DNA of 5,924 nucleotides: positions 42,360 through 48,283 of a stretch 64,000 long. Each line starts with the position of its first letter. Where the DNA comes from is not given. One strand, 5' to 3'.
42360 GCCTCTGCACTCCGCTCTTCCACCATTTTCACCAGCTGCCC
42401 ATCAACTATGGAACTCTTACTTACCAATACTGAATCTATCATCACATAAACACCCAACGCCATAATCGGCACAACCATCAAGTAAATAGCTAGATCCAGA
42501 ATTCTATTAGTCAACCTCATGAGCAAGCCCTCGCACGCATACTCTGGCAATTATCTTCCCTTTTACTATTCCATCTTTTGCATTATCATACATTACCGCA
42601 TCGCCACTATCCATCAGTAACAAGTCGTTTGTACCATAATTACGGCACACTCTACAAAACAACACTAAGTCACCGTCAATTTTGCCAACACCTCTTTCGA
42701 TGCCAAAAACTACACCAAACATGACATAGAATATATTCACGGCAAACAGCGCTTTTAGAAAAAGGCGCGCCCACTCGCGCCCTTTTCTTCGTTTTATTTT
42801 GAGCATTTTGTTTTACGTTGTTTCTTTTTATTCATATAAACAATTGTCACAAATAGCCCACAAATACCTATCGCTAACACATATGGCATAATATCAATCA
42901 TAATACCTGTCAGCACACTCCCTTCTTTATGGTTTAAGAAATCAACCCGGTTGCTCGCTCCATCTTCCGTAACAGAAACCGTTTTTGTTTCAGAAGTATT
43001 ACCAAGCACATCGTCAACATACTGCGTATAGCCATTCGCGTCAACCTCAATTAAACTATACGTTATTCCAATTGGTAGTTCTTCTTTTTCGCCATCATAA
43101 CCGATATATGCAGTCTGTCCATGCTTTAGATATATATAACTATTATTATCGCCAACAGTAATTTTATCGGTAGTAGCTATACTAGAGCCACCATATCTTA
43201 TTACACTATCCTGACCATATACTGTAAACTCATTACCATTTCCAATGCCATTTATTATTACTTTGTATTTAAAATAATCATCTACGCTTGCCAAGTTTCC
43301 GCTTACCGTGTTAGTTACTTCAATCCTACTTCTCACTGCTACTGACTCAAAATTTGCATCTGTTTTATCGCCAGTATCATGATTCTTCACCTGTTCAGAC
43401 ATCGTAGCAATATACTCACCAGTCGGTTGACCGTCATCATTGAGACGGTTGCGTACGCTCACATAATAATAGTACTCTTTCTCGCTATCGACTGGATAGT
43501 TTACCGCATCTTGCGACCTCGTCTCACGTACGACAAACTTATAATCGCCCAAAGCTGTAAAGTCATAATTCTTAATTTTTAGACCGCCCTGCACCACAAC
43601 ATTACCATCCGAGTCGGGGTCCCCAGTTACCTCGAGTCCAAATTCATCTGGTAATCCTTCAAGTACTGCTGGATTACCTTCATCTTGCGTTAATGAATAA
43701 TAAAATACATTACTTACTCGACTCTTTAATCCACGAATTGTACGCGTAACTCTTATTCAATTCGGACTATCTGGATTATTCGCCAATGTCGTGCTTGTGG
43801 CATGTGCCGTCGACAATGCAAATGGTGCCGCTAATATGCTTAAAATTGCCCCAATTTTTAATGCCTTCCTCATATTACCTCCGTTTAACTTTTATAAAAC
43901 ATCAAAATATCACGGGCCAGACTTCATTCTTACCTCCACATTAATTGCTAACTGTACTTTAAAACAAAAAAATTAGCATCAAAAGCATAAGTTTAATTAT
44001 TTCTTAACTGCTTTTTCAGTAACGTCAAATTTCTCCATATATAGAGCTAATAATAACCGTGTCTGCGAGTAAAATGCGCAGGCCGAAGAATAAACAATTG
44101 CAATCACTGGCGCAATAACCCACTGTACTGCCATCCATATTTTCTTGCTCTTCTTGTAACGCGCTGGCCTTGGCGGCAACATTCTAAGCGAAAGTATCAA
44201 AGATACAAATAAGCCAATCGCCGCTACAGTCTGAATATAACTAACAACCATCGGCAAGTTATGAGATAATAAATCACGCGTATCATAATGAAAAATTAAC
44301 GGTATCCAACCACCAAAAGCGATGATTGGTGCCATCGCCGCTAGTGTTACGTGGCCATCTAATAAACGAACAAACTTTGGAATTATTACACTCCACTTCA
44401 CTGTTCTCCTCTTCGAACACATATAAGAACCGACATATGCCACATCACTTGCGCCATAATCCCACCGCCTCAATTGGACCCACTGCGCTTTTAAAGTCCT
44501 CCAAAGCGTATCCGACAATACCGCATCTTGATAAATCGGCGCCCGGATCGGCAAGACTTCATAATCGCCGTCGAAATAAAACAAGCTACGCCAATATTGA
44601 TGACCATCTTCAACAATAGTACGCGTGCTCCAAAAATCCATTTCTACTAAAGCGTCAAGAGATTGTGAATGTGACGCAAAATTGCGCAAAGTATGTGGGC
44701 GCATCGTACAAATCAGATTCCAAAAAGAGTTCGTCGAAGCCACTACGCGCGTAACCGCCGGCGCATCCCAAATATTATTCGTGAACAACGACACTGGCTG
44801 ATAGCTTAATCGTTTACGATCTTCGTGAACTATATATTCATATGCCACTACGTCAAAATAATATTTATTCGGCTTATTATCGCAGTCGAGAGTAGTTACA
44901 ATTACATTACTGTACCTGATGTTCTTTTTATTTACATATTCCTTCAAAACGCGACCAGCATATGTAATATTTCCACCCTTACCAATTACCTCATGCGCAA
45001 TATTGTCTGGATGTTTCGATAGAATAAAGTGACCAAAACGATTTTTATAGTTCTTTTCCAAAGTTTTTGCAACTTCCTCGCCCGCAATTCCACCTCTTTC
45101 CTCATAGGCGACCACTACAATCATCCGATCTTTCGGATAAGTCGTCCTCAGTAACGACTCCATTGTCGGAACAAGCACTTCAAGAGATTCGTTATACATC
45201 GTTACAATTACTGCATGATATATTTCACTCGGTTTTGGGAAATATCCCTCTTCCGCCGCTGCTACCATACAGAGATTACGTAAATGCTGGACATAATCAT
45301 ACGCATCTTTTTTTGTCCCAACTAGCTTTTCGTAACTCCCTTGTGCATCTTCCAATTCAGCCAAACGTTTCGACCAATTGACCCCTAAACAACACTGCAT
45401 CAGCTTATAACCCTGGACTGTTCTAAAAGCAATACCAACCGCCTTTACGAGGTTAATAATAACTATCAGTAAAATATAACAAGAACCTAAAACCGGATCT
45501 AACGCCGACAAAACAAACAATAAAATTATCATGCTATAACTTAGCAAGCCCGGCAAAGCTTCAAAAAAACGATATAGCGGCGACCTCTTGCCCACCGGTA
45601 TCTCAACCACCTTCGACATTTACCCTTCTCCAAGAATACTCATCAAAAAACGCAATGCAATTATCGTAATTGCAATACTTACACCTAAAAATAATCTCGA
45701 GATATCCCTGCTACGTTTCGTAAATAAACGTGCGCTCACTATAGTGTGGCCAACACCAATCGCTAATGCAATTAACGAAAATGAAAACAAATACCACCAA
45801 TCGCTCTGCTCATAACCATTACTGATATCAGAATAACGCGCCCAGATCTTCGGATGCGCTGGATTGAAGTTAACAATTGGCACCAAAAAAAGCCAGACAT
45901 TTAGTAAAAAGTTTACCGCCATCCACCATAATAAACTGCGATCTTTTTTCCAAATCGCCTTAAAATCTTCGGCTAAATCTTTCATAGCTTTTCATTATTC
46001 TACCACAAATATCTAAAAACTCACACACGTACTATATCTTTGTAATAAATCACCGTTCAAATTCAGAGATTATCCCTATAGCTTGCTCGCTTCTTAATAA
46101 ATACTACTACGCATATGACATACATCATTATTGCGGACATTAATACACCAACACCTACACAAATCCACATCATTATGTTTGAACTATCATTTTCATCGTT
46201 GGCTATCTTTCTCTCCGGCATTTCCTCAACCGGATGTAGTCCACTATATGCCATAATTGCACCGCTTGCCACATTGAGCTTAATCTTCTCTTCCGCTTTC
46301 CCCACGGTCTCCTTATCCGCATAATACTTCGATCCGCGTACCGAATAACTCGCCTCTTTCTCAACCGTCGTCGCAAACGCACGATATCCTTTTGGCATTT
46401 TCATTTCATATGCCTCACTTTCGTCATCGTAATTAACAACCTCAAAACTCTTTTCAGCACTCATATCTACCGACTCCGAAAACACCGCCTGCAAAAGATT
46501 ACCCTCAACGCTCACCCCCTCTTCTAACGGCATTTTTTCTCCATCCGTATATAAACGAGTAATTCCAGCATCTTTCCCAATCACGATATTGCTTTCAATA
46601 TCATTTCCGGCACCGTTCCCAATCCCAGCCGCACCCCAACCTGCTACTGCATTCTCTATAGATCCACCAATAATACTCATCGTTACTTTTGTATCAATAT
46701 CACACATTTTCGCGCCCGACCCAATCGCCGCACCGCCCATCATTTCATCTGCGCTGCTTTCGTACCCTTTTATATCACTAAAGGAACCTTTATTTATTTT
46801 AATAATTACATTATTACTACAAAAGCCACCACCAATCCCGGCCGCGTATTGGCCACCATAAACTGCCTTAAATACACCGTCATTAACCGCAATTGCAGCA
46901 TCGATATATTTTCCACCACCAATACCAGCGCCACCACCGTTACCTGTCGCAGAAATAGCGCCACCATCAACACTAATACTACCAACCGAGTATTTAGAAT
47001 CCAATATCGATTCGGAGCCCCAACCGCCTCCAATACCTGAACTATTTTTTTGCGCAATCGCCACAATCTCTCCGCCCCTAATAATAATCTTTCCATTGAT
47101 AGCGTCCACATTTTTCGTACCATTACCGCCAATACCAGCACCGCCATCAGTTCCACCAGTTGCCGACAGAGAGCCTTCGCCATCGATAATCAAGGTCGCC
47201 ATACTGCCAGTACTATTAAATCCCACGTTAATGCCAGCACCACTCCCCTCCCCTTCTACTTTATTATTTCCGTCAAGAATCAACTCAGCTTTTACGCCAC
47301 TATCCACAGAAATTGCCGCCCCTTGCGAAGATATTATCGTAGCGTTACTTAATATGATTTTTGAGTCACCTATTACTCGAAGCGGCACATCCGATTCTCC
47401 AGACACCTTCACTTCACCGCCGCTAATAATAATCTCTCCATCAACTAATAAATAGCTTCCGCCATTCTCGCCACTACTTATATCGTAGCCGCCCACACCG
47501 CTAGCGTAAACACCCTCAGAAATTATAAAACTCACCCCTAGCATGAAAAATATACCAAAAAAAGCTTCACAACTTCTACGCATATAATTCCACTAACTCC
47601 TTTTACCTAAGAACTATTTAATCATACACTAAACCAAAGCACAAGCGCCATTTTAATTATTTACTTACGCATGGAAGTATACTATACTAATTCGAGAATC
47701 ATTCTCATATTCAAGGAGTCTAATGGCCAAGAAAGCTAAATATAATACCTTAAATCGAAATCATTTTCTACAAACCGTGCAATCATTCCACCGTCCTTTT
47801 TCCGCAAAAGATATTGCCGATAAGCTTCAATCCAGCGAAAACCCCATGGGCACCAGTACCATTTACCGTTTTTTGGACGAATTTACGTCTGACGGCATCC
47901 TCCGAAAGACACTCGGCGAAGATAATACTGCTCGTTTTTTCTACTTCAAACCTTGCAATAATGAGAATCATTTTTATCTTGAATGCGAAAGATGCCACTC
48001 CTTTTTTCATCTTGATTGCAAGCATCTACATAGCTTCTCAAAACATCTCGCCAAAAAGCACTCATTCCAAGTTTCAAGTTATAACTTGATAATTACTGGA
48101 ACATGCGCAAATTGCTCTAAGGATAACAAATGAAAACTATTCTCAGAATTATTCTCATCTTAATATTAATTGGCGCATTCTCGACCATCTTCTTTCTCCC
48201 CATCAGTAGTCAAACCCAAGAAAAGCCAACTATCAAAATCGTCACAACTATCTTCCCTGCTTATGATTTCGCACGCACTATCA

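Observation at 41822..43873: Two neighbouring, otherwise intact genes (class B sortase and its putative pilin substrate) each contain exactly one in-frame TGA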

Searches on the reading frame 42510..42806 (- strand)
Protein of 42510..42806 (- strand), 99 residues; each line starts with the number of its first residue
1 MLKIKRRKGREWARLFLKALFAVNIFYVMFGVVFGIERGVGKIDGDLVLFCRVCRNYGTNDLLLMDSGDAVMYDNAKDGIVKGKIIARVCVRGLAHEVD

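Call 7: search_protein_families(library=pfam, max_evalue=0.1, proteins=[window:42510-42806:-])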
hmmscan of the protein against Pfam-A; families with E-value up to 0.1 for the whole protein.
seq(99 aa): 0 families

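Call 8: search_protein_families(library=ncbifam, max_evalue=0.1, proteins=[window:42510-42806:-])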
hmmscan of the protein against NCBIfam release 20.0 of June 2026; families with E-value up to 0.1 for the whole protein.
seq(99 aa): 0 families

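Call 46: search_solved_structures(query=A5, max_evalue=10, show_alignments=2)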
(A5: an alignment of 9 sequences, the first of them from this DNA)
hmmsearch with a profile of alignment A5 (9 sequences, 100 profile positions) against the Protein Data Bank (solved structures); distinct sequences matched with E-value up to 10: 3.
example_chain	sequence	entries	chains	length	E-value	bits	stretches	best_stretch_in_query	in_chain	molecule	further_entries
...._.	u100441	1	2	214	1.5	12.1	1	26-76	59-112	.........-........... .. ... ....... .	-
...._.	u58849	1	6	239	1.9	11.7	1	26-76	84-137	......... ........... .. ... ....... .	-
1ycs_B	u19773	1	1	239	1.9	11.7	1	26-76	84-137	53BP2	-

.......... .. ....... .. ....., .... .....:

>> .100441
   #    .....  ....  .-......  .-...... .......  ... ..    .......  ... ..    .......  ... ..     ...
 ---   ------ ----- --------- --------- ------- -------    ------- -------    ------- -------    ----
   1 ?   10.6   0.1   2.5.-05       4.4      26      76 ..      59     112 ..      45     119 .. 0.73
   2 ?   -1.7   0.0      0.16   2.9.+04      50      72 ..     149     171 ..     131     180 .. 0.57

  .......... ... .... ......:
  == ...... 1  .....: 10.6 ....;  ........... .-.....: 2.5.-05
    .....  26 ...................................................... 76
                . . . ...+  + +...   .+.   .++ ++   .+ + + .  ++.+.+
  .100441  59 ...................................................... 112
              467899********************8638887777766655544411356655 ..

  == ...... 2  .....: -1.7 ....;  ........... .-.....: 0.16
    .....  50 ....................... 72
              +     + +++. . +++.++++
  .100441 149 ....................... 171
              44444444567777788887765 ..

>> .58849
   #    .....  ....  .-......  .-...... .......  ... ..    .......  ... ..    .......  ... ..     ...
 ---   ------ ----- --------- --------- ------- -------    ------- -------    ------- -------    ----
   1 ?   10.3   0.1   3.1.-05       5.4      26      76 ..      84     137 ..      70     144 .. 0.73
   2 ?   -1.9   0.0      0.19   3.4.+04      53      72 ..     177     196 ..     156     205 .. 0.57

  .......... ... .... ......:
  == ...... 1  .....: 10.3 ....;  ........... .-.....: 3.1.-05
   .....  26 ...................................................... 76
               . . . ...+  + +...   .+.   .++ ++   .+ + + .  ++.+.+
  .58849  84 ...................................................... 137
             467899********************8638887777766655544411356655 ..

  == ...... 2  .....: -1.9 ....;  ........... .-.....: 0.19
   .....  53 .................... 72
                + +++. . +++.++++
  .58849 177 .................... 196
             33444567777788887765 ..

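Call 47: search_protein_families(library=pfam, alignment_id=A5, max_evalue=10)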
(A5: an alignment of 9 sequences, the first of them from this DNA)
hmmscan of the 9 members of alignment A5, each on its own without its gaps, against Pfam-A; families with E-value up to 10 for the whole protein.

A. member 1, seq(99 aa): 1 family
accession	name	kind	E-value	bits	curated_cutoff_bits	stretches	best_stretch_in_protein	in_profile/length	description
PF02132.21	RecR_ZnF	-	0.15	12.4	22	1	50-62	3-15/21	RecR, Cys4-zinc finger domain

B. families by the number of members that match (of 9 scanned): 5 families
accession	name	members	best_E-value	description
PF23979.1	DUF7304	4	0.016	Domain of unknown function (DUF7304)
PF02132.21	RecR_ZnF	2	0.11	RecR, Cys4-zinc finger domain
PF07331.16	TctB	1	0.0074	Tripartite tricarboxylate transporter TctB family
PF25431.1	zf-C17orf113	1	0.083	C17orf113 probable zinc finger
PF15746.10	TMEM215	1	0.13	TMEM215 family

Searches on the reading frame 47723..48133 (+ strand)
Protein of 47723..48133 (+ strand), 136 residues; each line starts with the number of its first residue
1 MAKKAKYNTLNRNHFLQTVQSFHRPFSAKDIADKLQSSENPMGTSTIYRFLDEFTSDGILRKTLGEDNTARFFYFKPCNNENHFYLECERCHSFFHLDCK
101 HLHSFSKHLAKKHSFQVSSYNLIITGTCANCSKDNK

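Call 67: search_protein_families(library=pfam, max_evalue=0.001, proteins=[window:47723-48133:+])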
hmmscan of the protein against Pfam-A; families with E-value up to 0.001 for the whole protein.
window:47723-48133:+ (136 aa): 1 family
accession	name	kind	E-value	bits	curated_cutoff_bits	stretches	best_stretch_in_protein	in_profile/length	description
PF01475.25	FUR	-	8.9e-15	55.3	23.1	1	9-124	7-120/121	Ferric uptake regulator family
